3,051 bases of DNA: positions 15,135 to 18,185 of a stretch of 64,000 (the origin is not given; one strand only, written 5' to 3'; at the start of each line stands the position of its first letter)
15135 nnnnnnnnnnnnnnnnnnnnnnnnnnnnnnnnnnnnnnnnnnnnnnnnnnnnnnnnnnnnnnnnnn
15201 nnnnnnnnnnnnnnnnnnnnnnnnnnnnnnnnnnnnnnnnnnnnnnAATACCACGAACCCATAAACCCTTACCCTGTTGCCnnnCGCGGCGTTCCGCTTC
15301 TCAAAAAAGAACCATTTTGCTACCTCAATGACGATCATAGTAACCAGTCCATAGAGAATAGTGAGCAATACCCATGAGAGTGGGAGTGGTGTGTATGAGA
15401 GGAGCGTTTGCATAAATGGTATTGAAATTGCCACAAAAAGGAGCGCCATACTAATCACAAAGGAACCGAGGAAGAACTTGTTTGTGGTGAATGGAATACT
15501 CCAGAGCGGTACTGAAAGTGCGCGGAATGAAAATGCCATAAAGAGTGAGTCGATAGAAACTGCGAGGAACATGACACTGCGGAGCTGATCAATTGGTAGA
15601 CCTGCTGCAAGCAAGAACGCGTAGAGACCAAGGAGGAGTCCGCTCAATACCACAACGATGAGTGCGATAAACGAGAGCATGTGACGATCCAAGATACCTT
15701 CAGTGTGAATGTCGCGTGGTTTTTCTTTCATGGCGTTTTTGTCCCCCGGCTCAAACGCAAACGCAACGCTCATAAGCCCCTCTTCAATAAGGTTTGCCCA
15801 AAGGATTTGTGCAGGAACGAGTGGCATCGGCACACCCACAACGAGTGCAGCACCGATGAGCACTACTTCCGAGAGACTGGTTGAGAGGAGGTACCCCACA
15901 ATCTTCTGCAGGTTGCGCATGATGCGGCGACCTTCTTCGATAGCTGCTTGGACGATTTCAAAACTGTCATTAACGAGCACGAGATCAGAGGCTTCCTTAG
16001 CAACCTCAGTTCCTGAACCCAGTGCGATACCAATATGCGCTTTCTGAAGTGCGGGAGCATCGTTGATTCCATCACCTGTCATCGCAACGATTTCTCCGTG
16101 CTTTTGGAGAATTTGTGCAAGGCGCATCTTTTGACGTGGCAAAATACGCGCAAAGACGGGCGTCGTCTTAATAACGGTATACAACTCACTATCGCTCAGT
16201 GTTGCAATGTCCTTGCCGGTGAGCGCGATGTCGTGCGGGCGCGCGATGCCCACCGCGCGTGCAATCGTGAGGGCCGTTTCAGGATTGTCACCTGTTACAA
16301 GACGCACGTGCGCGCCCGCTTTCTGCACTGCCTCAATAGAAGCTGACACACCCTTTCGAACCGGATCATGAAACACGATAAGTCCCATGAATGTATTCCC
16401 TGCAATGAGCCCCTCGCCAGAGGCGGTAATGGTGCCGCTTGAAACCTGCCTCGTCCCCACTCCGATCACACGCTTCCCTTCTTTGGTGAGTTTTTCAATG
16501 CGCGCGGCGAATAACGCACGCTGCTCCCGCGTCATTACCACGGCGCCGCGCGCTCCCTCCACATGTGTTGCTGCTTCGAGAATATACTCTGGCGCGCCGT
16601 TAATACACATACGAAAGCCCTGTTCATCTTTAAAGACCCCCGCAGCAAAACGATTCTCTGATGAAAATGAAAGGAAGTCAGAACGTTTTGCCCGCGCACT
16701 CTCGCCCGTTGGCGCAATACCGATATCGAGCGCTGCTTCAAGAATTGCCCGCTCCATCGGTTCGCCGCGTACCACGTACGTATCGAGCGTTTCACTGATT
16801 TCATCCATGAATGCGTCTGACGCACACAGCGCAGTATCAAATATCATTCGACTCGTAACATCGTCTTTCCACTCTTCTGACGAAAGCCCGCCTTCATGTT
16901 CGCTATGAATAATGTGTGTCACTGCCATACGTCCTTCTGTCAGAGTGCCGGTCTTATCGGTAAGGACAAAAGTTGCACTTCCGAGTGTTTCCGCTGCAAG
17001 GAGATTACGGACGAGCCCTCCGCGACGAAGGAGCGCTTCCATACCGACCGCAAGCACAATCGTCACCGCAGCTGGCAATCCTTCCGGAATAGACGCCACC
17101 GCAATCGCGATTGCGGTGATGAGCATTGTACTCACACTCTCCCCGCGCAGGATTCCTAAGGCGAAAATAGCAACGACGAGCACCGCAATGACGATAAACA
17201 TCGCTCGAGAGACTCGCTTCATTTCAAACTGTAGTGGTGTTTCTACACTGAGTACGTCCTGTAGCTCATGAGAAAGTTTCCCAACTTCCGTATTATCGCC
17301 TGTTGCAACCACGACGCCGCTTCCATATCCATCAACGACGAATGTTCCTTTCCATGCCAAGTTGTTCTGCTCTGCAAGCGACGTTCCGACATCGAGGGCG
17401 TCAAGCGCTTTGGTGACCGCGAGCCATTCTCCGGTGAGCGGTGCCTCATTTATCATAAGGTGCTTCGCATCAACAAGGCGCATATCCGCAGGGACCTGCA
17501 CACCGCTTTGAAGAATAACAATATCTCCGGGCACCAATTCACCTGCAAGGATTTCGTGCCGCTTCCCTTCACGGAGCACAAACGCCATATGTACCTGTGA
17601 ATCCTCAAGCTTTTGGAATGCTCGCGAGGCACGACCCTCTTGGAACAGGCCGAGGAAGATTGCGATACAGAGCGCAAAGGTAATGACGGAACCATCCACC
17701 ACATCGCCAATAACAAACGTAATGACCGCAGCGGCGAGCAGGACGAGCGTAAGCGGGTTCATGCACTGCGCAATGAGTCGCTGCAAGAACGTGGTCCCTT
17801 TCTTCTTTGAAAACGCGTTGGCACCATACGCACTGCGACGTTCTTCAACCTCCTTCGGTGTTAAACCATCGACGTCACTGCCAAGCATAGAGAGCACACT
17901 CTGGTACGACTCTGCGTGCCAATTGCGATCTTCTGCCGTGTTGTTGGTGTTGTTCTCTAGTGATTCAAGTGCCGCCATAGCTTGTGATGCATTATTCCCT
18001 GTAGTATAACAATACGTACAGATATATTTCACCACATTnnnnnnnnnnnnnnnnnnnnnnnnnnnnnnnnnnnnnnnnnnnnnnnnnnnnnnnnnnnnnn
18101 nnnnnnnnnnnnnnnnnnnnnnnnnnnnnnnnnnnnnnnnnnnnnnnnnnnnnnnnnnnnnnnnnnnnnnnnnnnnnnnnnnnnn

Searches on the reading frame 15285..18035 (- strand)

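Call 80: search_protein_families(library=pfam, proteins=[window:15285-18035:-], max_evalue=0.001)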
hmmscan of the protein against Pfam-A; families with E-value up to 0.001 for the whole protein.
window:15285-18035:- (917 aa): 6 families
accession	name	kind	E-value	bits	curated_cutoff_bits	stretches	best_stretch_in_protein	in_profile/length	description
PF00122.25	E1-E2_ATPase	-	5.8e-44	150.2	28.1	1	149-337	5-180/181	E1-E2 ATPase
PF00689.26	Cation_ATPase_C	-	1.6e-33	116.4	27.3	1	736-909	1-175/175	Cation transporting ATPase, C-terminus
PF00690.31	Cation_ATPase_N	-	6.2e-17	61.5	20.4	1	39-105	1-68/69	Cation transporter/ATPase, N-terminus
PF00702.32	Hydrolase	-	1.6e-16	61.7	26.4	1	357-667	4-191/191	haloacid dehalogenase-like hydrolase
PF13246.12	Cation_ATPase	-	4.8e-10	39.8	21.7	1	403-492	2-91/91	Cation transport ATPase (P-type)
PF08282.18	Hydrolase_3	-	1.3e-05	25.5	20.9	1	639-688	195-244/255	haloacid dehalogenase-like hydrolase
